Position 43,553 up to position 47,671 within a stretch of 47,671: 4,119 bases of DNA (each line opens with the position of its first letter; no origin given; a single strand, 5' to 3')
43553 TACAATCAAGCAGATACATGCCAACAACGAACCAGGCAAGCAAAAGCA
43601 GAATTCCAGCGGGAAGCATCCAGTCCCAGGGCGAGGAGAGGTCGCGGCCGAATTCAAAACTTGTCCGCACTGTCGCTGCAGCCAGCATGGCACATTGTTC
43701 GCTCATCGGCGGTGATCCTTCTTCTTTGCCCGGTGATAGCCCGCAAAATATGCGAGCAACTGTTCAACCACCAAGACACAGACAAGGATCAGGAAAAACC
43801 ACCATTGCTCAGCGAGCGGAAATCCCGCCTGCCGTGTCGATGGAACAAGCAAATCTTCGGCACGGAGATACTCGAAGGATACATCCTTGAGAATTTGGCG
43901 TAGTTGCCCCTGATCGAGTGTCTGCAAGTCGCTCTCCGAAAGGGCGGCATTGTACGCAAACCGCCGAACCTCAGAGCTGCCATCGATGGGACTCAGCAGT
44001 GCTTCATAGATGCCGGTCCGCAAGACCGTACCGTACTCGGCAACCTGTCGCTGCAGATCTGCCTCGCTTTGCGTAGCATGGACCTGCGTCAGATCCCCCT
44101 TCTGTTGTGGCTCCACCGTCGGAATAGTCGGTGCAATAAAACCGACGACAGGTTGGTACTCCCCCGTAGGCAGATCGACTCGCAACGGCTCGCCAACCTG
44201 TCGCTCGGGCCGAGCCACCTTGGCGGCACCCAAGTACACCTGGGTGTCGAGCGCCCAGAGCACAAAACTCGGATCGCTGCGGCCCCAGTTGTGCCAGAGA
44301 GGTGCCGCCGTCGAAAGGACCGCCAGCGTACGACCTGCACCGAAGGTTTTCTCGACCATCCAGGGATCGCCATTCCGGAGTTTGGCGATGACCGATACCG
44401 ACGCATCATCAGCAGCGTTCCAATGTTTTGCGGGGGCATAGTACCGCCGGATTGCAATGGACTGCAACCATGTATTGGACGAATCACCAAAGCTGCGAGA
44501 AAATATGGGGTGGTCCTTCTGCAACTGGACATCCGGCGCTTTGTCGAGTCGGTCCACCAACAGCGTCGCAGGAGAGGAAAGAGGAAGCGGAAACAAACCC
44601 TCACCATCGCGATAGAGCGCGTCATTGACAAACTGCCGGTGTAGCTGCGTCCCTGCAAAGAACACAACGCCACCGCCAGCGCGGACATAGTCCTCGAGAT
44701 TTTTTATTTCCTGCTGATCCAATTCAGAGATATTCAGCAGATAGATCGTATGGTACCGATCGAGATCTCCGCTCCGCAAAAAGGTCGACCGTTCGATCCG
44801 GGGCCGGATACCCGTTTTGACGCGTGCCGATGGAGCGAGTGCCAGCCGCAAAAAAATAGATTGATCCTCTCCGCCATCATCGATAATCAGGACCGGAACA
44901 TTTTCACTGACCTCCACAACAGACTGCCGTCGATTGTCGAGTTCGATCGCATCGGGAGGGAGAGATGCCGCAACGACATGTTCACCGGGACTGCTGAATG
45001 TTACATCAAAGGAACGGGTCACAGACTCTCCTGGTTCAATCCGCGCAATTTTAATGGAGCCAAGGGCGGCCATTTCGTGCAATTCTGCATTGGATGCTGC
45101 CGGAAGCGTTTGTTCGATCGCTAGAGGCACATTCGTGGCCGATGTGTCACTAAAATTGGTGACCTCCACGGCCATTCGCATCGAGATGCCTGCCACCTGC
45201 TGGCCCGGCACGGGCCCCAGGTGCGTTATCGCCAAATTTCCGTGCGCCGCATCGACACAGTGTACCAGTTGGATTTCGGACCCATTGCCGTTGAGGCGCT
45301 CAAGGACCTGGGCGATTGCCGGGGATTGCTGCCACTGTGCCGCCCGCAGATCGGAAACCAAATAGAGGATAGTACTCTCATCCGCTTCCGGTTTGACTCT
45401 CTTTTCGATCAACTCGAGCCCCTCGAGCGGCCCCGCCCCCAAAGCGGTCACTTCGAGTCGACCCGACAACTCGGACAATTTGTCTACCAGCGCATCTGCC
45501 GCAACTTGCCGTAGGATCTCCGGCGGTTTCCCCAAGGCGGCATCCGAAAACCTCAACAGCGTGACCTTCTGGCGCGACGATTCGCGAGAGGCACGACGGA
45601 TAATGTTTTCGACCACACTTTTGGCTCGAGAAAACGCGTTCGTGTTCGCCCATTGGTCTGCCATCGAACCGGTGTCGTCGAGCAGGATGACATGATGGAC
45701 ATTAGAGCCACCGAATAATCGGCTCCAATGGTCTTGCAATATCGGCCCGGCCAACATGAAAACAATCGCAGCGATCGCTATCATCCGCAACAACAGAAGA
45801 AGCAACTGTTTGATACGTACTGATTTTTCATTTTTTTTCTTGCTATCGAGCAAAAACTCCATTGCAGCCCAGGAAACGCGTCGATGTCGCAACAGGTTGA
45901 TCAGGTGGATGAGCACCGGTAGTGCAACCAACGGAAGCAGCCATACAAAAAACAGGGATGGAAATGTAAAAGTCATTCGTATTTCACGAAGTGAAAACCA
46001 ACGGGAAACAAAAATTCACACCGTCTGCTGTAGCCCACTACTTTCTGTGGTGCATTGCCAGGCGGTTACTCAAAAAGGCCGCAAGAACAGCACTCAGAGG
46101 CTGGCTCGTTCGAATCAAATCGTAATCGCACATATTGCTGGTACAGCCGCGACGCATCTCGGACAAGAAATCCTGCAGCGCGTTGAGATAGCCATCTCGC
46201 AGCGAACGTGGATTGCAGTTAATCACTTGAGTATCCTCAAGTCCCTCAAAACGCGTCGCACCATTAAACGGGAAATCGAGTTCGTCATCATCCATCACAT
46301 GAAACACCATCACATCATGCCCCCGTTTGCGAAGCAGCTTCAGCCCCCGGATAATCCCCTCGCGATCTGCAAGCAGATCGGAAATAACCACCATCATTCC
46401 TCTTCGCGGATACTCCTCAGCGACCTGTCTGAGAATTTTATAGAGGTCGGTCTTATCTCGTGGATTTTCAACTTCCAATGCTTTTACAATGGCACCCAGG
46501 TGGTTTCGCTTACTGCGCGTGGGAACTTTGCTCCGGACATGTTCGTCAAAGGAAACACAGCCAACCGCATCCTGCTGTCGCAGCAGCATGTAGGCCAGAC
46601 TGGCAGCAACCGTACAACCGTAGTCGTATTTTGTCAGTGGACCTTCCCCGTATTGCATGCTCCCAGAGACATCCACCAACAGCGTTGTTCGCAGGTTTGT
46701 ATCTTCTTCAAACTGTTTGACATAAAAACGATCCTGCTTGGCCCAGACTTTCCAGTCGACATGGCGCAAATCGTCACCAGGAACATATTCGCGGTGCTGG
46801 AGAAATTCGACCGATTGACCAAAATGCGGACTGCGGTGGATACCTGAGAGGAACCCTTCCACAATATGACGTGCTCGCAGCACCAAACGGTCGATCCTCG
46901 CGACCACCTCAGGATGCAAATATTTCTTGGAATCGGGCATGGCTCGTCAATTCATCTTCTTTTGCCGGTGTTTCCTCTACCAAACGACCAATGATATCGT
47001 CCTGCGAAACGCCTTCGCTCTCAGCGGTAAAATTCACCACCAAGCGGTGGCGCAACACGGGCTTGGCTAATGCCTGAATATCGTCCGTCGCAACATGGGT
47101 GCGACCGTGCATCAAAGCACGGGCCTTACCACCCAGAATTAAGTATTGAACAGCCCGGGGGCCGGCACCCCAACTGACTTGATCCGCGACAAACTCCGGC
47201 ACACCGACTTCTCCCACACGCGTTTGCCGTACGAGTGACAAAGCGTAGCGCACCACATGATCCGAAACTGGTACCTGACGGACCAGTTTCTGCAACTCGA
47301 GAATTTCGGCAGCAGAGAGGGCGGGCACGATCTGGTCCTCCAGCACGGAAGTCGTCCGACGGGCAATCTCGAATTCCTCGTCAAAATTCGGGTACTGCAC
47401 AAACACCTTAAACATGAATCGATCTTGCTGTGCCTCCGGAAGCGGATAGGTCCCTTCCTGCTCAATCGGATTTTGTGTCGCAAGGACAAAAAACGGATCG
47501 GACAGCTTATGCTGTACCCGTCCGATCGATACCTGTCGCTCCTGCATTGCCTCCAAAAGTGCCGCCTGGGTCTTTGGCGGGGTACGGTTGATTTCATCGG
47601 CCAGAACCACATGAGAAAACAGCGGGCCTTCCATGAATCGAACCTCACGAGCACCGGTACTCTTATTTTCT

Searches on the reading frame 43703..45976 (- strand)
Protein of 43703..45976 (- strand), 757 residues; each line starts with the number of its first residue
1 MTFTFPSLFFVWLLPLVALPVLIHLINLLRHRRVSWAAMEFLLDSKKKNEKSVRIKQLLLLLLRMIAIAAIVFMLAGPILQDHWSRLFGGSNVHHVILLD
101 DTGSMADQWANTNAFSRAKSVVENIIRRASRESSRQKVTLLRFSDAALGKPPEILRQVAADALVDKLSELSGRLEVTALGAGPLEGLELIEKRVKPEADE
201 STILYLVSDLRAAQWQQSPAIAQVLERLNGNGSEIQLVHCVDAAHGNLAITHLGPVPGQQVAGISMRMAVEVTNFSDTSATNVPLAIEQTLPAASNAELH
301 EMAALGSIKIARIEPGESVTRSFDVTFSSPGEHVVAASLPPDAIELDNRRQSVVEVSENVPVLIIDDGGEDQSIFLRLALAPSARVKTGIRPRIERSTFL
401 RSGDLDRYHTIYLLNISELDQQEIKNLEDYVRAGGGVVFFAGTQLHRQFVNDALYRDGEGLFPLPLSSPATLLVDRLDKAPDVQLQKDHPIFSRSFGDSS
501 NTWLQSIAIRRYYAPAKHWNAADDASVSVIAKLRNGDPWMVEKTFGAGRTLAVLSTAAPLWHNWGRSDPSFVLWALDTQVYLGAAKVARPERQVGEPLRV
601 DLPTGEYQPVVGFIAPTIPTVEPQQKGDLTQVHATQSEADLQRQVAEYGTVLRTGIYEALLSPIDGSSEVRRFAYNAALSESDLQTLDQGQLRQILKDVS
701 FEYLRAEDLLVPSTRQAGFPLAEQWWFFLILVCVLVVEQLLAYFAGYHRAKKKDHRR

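Call 5: search_protein_families(library=pfam, proteins=[window:43703-45976:-], max_evalue=0.01)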
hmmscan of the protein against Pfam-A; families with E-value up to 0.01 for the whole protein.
window:43703-45976:- (757 aa): 2 families
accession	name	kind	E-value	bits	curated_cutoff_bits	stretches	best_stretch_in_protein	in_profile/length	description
PF07584.16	BatA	-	4e-16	59.6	25.9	1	1-78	1-77/77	Aerotolerance regulator N-terminal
PF13519.12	VWA_2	-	0.00024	22.1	27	1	96-209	2-105/107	von Willebrand factor type A domain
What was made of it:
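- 43703..45976 (-): BatA757, with a BatA N-terminal double-transmembrane domain and a VWA-like region. Its stop overlaps the VWA916 start by 4 nt. Pfam BatA 4e-16 (call 5).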

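Call 49: search_protein_families(library=padloc, proteins=[window:43703-45976:-], max_evalue=0.001)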
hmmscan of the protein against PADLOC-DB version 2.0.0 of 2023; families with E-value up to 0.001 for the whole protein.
window:43703-45976:- (757 aa): 0 families

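Call 71: search_protein_families(library=ncbifam, proteins=[window:43703-45976:-], max_evalue=0.00001)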
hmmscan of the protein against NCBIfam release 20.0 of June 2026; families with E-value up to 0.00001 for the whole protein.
window:43703-45976:- (757 aa): 1 family
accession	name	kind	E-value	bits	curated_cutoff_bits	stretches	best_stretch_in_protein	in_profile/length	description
TIGR02226.1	two_anch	domain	9.3e-19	67.5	23.05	1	4-82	2-80/82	N-terminal double-transmembrane domain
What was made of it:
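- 43703..45976 (-): TIGR02226 9e-19 (call 71).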

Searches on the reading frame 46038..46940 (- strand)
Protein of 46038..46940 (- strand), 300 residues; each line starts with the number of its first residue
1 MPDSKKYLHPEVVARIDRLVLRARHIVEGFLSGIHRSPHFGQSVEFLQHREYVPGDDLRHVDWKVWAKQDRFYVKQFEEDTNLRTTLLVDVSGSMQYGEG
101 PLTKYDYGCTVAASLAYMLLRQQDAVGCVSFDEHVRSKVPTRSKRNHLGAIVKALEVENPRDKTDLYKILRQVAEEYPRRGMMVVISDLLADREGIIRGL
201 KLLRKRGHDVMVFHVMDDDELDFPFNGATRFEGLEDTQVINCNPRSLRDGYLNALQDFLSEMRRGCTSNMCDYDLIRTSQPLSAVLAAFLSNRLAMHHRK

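Call 5: search_protein_families(library=pfam, proteins=[window:46038-46940:-], max_evalue=0.01)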
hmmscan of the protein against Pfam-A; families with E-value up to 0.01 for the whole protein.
window:46038-46940:- (300 aa): 3 families
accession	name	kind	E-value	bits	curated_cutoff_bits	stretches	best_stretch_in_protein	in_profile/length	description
PF01882.25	DUF58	-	7.1e-51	172.9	23.4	1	48-255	1-210/216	Protein of unknown function DUF58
PF13519.12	VWA_2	-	2.5e-09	38.2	27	1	86-188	2-105/107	von Willebrand factor type A domain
PF05762.20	VWA_CoxE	-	0.002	18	26.4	1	82-218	56-190/222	VWA domain containing CoxE-like protein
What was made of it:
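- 46038..46940 (-): A DUF58 protein (VWA-like), the usual partner of MoxR. Pfam DUF58 7e-51 (call 5).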

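Call 49: search_protein_families(library=padloc, proteins=[window:46038-46940:-], max_evalue=0.001)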
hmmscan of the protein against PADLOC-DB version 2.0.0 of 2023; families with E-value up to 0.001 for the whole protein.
window:46038-46940:- (300 aa): 0 families

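Call 71: search_protein_families(library=ncbifam, proteins=[window:46038-46940:-], max_evalue=0.00001)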
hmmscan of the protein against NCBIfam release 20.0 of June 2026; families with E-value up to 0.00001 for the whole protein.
window:46038-46940:- (300 aa): 0 families

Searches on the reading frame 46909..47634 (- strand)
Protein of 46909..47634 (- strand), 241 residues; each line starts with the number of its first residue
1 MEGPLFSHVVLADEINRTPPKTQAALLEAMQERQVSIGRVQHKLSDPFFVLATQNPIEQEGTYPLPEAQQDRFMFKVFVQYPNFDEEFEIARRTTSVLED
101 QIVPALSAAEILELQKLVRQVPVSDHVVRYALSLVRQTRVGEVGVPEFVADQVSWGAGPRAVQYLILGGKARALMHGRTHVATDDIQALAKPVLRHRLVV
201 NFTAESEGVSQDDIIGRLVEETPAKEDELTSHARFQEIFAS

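Call 5: search_protein_families(library=pfam, proteins=[window:46909-47634:-], max_evalue=0.01)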
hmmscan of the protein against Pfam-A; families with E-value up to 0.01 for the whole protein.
window:46909-47634:- (241 aa): 4 families
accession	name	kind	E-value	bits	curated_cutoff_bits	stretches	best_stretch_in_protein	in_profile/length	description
PF07726.17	AAA_3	-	4e-37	127.5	27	1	2-75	58-131/131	ATPase family associated with various cellular activities (AAA)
PF17863.7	AAA_lid_2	-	1.5e-17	63.5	22.7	1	150-215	6-71/74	AAA lid domain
PF07728.20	AAA_5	-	7e-05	23.3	22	1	7-73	67-139/139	AAA domain (dynein-related subfamily)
PF00158.32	Sigma54_activat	-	0.001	19.2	20.2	1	10-60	97-148/168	Sigma-54 interaction domain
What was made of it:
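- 46909..47634 (-): A MoxR-type AAA+ ATPase. The listed ORF appears to lack the true N-terminus (its AAA_3 match starts at profile position 58), and the window ends at 47671. Pfam AAA_3 4e-37 starting at profile position 58, and AAA_lid_2 (call 5).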

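Call 49: search_protein_families(library=padloc, proteins=[window:46909-47634:-], max_evalue=0.001)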
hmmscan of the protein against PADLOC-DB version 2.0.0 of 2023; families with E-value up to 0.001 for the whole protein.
window:46909-47634:- (241 aa): 0 families

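Call 71: search_protein_families(library=ncbifam, proteins=[window:46909-47634:-], max_evalue=0.00001)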
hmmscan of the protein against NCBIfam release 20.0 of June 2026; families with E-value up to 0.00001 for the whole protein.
window:46909-47634:- (241 aa): 3 families
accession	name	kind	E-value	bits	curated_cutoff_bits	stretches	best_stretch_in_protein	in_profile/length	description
TIGR02031.1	BchD-ChlD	equivalog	7.9e-10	38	499.55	1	9-205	94-278/608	magnesium chelatase ATPase subunit D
NF047784.1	MadB_ATPase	equivalog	1.2e-06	28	475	1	9-123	141-245/298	MadB family AAA-type ATPase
TIGR02442.1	Cob-chelat-sub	hypoth_equivalog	4e-06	25.5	779.45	1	12-226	133-338/641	putative cobaltochelatase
